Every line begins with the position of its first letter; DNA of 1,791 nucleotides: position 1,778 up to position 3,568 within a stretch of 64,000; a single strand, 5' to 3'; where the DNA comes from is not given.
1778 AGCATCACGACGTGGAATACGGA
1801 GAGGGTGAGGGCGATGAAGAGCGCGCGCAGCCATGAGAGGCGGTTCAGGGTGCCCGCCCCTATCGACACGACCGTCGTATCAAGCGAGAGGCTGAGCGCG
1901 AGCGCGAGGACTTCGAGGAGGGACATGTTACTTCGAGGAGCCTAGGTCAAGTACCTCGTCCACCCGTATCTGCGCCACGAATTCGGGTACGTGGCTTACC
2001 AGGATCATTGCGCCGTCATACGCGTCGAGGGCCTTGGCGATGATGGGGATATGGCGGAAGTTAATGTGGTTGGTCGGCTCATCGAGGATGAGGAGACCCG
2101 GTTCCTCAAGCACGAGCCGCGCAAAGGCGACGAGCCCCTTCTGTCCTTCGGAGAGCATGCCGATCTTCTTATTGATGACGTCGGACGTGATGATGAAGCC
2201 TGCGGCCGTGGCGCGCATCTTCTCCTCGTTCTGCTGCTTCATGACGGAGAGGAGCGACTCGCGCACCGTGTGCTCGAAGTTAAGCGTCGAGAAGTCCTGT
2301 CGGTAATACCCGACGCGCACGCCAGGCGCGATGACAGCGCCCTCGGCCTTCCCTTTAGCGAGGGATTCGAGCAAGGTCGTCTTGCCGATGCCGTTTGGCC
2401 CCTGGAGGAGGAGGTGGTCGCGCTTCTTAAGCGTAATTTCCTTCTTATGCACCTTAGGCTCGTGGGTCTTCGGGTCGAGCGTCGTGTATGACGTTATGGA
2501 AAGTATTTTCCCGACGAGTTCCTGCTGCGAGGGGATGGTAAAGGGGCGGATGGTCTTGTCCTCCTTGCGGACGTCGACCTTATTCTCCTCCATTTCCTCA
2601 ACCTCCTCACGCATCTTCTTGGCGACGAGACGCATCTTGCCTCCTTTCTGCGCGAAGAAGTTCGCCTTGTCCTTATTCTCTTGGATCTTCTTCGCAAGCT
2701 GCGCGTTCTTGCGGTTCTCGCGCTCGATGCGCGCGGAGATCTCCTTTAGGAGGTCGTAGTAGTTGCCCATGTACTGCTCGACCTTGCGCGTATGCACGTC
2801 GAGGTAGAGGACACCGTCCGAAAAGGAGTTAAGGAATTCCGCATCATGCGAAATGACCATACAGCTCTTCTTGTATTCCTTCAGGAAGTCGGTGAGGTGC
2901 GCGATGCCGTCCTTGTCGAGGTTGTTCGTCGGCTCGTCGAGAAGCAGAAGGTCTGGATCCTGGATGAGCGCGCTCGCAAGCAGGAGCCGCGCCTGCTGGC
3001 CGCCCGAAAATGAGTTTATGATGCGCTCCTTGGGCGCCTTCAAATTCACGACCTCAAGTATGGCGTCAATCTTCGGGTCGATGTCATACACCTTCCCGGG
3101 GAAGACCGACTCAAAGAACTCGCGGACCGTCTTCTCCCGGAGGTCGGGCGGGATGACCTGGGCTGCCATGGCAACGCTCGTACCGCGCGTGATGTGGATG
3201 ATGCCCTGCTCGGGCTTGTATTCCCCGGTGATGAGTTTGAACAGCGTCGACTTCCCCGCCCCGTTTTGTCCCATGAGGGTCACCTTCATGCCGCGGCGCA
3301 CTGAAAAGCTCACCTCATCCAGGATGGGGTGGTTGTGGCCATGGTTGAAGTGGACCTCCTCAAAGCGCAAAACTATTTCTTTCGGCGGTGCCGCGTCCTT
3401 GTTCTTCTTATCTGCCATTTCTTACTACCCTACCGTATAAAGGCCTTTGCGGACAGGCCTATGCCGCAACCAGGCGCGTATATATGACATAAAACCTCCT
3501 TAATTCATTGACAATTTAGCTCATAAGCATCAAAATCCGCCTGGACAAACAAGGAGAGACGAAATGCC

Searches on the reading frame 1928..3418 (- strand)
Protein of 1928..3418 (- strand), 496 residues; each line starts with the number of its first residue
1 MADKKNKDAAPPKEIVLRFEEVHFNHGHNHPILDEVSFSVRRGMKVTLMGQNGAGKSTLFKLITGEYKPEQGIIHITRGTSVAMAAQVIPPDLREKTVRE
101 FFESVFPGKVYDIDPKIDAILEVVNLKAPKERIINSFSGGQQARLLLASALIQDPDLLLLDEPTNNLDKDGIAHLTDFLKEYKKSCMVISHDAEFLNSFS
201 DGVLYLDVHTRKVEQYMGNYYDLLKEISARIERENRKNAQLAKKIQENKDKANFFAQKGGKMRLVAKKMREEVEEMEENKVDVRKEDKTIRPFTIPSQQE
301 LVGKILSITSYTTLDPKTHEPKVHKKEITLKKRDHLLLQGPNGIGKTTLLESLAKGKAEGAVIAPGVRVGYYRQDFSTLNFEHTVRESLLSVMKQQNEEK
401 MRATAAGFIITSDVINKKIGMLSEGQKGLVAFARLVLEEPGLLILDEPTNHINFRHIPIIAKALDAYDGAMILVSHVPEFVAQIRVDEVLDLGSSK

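Call 99: search_protein_families(library=pfam, proteins=[window:1928-3418:-], max_evalue=0.00001)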
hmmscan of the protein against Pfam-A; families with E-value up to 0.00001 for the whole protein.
window:1928-3418:- (496 aa): 9 families
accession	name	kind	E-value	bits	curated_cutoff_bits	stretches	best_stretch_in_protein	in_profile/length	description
PF00005.33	ABC_tran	-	1.9e-49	168.2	25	2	33-165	1-137/137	ABC transporter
PF13304.12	AAA_21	-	5.3e-17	63.3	27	0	134-196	235-303/304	AAA domain, putative AbiEii toxin, Type IV TA system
PF02463.25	SMC_N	-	8.6e-10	38.8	40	0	135-199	135-205/220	RecF/RecN/SMC N terminal domain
PF13555.12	AAA_29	-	3e-08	33.7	27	0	324-352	13-41/61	P-loop containing region of AAA domain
PF13401.12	AAA_22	-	3.4e-07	31.1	27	0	332-415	4-65/130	AAA domain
PF13191.12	AAA_16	-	6.1e-07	30.5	32.6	0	335-390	26-84/167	AAA ATPase domain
PF03193.22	RsgA_GTPase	-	1.2e-06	28.9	30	0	39-71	103-134/174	RsgA GTPase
PF05729.18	NACHT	-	2.7e-06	27.8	26.7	0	336-373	3-40/167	NACHT domain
PF20720.3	nSTAND3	-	5.6e-06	26.6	27.2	0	329-356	13-40/155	Novel STAND NTPase 3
